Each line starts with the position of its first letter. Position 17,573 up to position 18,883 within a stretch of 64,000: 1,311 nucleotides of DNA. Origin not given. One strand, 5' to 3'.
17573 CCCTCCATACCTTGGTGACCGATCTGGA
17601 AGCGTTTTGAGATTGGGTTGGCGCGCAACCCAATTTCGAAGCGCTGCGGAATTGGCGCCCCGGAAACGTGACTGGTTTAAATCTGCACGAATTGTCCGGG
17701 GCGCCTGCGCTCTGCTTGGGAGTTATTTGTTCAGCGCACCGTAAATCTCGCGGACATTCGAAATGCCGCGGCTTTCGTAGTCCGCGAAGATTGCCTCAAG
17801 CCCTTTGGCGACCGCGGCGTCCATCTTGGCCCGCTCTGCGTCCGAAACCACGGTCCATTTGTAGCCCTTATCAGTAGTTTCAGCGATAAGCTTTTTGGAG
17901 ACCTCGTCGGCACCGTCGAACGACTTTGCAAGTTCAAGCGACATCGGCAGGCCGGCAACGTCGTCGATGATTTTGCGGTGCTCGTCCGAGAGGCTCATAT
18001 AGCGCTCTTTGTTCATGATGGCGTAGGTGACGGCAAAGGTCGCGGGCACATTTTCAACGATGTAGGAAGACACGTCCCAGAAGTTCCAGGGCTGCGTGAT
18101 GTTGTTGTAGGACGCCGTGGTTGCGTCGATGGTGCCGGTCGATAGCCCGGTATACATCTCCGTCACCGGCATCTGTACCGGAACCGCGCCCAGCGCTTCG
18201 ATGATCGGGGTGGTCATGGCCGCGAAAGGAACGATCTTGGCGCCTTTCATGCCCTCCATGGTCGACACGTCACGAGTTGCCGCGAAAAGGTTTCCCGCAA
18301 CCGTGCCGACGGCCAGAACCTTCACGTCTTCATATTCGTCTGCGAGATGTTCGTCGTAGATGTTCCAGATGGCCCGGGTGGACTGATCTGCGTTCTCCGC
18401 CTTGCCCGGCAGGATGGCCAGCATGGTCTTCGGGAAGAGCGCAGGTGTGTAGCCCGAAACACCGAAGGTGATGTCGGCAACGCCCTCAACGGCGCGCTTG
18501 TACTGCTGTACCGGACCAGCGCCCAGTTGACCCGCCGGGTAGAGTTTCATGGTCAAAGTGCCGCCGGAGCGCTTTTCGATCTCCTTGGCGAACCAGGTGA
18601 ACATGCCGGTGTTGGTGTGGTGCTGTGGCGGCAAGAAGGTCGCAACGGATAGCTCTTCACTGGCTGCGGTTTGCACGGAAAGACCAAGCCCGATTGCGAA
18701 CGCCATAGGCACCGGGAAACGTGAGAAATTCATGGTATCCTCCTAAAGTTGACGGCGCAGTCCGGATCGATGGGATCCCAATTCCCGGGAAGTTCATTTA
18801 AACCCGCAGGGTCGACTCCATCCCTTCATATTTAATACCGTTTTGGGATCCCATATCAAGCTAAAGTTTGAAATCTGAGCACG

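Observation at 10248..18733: Nine-gene operon combining a TRAP importer with two LigE/LigF-like GST paralogs, SDR, ALDH, a tandem OsmC-like protein and DUF2218: candidate undescribed glutathione-dependent catabolic pathway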

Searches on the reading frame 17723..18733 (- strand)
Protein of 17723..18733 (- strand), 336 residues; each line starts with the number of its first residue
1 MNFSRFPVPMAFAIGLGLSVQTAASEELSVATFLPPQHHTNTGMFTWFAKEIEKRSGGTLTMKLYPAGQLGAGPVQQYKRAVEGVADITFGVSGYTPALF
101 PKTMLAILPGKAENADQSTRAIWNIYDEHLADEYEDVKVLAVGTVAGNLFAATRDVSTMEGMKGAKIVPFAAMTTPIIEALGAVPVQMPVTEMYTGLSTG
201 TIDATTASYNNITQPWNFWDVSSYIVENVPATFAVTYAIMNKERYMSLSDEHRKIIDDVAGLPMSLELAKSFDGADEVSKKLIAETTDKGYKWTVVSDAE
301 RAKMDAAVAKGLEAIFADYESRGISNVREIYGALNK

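Call 4: search_protein_families(library=pfam, proteins=[window:17723-18733:-], max_evalue=0.01)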
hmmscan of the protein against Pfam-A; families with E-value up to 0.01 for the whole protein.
window:17723-18733:- (336 aa): 1 family
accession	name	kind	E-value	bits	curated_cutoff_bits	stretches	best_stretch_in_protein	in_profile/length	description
PF03480.18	DctP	-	5.7e-35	121.5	23.4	1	36-316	6-283/286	Bacterial extracellular solute-binding protein, family 7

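Call 5: search_protein_families(library=ncbifam, proteins=[window:17723-18733:-], max_evalue=0.01)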
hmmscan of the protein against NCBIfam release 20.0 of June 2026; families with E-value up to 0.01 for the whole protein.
window:17723-18733:- (336 aa): 2 families
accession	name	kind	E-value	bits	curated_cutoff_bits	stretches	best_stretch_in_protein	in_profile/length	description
NF037995.1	TRAP_S1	subfamily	2.2e-26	92.8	50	1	31-302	3-269/271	TRAP transporter substrate-binding protein DctP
TIGR00787.1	dctP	subfamily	1.6e-21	76.9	175.05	1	41-260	11-231/257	DctP family TRAP transporter solute-binding subunit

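Call 18: search_solved_structures(query=window:17723-18733:-, max_evalue=0.001, show_alignments=1)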
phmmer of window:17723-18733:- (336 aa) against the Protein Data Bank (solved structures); distinct sequences matched with E-value up to 0.001: 84 (the best 60 are shown).
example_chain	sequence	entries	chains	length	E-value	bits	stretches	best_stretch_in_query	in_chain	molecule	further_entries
7nr2_AAA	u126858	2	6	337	3e-35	125.3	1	28-326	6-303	TRAP dicarboxylate transporter, DctP subunit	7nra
5im2_A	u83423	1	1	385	1.5e-34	123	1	12-309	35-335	Twin-arginine translocation pathway signal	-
5iga_A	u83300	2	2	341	7.7e-32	114.1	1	31-317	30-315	TRAP TRANSPORTER SOLUTE BINDING PROTEIN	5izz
5i5p_A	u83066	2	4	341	4.3e-31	111.7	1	31-315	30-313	TRAP TRANSPORTER SOLUTE BINDING PROTEIN | TRAP solute Binding Protein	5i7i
4n6d_A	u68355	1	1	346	8.2e-24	87.7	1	14-289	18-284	TRAP dicarboxylate transporter-DctP subunit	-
4p56_A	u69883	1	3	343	2.3e-23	86.3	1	26-285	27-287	Putative extracellular solute-binding protein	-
7nsw_AAA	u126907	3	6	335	2.4e-23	86.2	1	31-325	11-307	TRAP dicarboxylate transporter-DctP subunit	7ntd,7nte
7nrr_AAA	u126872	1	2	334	2.6e-23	86.1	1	32-325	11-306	TRAP dicarboxylate transporter-DctP subunit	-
4pgn_A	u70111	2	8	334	6.3e-19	71.7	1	26-261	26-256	Extracellular solute-binding protein, family 7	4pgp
4nap_A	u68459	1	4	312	1.1e-18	70.9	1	30-261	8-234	Extracellular solute-binding protein, family 7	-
7nqg_AAA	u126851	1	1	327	3.9e-18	69.1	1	29-259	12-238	TrapT family, dctP subunit, C4-dicarboxylate periplasmic binding protein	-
4mmp_A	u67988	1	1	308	2.5e-17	66.4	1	46-267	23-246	Sialic Acid Binding Protein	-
4p47_A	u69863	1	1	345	1.4e-15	60.7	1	24-305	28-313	TRAP dicarboxylate transporter, DctP subunit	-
4mnp_A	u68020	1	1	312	2.2e-15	60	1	47-228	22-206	N-acetylneuraminate-binding protein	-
2xwk_A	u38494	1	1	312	1e-14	57.8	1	47-262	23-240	SIALIC ACID-BINDING PERIPLASMIC PROTEIN SIAP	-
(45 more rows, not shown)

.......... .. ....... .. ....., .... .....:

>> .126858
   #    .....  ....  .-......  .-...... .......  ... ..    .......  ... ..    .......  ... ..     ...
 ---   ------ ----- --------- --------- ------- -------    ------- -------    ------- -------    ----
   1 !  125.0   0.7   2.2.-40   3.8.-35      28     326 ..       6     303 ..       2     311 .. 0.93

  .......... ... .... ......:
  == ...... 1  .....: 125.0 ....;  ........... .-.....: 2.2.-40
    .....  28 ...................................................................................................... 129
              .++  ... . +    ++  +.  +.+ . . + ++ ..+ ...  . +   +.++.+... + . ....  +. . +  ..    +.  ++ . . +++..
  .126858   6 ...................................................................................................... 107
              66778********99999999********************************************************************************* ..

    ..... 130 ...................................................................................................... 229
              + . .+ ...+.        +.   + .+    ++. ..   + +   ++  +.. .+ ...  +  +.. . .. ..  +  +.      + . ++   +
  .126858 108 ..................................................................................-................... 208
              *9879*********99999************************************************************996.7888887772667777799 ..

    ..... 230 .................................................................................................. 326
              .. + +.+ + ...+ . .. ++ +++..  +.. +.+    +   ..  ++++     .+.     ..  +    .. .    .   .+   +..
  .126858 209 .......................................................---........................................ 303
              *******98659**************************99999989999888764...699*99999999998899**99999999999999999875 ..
